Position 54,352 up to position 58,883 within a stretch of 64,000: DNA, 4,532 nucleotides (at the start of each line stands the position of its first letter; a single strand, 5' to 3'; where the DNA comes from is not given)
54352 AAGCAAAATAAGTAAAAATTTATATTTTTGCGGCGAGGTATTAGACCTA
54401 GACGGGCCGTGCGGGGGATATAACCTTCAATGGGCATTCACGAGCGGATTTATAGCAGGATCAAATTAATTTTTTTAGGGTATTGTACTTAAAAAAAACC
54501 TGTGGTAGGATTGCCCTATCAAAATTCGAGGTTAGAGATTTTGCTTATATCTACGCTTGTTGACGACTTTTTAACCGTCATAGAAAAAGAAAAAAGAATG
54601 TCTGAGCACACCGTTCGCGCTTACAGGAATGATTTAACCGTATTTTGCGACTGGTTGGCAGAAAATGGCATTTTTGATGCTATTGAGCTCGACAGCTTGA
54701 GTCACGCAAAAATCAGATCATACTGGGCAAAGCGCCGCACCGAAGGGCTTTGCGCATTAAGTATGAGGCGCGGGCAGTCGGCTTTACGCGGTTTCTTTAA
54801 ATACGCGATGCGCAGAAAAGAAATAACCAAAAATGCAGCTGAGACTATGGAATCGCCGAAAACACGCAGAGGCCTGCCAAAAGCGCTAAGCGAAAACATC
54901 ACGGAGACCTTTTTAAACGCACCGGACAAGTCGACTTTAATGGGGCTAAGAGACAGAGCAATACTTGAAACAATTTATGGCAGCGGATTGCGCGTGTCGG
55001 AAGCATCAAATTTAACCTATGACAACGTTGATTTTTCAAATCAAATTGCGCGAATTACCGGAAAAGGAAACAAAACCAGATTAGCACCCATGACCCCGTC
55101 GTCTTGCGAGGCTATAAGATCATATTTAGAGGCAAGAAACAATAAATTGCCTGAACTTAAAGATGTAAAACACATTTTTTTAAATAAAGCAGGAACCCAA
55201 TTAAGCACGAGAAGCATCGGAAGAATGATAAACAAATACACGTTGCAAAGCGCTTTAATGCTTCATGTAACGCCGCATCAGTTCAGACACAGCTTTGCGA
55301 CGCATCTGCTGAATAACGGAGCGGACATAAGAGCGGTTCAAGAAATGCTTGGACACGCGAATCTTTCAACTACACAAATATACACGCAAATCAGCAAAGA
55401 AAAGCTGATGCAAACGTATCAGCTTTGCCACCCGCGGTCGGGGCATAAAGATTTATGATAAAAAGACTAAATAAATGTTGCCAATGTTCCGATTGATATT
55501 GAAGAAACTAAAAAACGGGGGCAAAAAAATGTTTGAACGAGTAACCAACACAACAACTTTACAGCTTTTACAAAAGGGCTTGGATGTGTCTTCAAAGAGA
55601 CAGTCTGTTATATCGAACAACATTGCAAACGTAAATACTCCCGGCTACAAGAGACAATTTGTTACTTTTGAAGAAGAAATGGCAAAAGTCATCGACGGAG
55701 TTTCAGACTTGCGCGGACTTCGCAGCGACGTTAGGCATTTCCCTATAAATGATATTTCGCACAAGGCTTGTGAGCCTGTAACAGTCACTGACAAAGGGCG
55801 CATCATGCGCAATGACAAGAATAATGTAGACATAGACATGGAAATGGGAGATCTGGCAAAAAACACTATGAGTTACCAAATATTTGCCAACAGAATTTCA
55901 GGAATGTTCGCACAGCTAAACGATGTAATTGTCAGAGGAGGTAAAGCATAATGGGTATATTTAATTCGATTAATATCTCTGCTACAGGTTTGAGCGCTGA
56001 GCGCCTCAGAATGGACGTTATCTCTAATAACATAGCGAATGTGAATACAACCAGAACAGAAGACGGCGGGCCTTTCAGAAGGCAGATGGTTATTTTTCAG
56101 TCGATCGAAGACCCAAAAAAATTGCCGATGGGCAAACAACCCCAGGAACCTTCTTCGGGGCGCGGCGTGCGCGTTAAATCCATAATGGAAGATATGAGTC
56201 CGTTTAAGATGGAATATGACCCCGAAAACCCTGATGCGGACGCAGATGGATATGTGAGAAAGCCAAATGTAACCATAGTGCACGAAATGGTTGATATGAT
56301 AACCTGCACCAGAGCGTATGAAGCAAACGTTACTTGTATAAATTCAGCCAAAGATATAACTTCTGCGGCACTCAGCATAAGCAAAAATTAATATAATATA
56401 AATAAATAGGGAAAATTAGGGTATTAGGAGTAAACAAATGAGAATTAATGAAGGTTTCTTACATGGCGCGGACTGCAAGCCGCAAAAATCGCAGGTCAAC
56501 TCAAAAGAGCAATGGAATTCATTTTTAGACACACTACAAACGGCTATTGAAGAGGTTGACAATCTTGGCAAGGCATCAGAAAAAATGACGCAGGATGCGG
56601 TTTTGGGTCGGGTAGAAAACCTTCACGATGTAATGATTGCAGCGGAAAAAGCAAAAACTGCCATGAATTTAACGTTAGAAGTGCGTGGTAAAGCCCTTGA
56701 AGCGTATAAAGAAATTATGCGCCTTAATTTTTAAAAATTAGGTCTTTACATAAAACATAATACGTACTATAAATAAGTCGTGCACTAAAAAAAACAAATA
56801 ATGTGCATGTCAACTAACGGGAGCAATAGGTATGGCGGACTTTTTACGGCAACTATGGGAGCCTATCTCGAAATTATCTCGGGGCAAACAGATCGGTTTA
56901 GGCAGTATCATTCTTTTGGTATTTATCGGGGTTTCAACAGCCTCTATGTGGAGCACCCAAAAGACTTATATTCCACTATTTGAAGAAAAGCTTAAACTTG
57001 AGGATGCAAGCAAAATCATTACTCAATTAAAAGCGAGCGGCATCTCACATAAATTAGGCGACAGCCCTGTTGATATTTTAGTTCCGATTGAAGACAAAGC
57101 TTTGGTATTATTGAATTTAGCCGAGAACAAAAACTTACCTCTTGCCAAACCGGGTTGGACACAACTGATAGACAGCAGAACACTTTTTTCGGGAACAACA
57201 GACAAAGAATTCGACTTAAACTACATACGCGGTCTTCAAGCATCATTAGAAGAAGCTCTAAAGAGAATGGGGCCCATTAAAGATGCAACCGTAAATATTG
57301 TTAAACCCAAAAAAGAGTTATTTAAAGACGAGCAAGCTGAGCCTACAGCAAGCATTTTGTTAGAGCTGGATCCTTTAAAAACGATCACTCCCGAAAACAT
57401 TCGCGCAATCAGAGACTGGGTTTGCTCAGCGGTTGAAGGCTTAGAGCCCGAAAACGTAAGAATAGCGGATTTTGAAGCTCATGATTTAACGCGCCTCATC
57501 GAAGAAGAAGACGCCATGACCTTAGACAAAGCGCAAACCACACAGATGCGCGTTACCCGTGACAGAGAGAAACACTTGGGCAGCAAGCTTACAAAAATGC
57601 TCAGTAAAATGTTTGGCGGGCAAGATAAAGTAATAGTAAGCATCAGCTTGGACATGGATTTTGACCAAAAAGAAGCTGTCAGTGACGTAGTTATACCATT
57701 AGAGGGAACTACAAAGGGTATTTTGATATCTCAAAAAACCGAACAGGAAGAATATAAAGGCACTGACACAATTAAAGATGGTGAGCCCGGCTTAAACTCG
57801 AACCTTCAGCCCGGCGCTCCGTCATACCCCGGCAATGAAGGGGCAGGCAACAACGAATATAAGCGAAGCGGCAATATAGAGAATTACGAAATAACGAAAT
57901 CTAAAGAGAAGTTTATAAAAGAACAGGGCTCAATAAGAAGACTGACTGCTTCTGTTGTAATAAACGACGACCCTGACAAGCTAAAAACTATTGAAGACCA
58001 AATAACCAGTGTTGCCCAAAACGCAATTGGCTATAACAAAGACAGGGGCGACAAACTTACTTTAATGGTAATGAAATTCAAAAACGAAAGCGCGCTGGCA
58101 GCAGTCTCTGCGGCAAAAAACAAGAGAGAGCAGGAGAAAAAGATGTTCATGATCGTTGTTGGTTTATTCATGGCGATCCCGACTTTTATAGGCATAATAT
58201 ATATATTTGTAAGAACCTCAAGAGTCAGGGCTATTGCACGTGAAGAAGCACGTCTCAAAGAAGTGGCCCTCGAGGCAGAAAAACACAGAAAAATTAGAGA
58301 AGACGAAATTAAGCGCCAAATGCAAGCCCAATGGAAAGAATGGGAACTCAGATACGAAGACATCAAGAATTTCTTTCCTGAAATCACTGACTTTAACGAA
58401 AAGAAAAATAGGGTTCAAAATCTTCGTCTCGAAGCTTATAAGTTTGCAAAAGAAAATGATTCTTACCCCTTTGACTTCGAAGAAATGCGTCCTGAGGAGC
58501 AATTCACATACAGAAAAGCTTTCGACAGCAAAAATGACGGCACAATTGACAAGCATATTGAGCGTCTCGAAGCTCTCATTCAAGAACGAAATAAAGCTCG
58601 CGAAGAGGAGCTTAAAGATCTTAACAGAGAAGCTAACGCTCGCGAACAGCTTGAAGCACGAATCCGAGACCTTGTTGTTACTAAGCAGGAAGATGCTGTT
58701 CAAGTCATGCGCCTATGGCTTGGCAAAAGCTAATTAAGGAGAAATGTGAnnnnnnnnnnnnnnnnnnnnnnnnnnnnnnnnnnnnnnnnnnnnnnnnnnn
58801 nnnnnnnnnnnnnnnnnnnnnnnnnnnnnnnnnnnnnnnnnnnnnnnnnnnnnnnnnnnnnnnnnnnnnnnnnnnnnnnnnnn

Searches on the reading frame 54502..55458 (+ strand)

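Call 23: search_protein_families(library=pfam, proteins=[window:54502-55458:+], max_evalue=0.00001)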
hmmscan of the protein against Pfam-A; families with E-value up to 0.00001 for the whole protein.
window:54502-55458:+ (318 aa): 2 families
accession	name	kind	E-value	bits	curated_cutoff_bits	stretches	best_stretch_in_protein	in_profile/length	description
PF00589.27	Phage_integrase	-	4.1e-45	154.1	27.1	1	129-300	3-171/172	Phage integrase family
PF02899.23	Phage_int_SAM_1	-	1e-19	71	22.3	1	20-106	1-83/83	Phage integrase, N-terminal SAM-like domain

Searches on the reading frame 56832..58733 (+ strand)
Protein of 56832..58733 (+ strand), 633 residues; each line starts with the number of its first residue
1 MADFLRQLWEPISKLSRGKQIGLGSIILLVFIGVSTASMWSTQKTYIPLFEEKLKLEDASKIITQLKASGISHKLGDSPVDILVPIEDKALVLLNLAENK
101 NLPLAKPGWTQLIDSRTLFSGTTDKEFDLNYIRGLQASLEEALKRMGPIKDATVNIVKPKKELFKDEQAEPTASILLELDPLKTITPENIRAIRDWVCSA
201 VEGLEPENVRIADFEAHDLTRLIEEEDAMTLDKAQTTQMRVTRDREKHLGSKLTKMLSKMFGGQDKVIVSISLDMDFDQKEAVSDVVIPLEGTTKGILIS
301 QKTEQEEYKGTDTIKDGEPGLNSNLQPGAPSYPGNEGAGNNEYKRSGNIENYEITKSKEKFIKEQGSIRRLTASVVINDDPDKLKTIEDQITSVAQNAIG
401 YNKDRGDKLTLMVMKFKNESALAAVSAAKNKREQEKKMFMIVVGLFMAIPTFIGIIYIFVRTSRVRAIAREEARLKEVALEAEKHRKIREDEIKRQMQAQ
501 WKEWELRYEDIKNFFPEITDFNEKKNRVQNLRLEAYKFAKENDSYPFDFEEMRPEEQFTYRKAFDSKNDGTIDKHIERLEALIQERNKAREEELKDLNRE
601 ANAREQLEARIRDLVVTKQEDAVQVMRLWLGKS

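Call 23: search_protein_families(library=pfam, proteins=[window:56832-58733:+], max_evalue=0.00001)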
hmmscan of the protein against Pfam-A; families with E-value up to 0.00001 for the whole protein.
window:56832-58733:+ (633 aa): 2 families
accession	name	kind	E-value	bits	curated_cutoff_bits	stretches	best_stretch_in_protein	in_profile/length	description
PF01514.23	YscJ_FliF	-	2.4e-37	129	24.4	1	42-219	2-177/179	Secretory protein of YscJ/FliF family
PF08345.17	YscJ_FliF_C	-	7e-30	104.9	23.8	1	258-416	2-147/147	Flagellar M-ring protein C-terminal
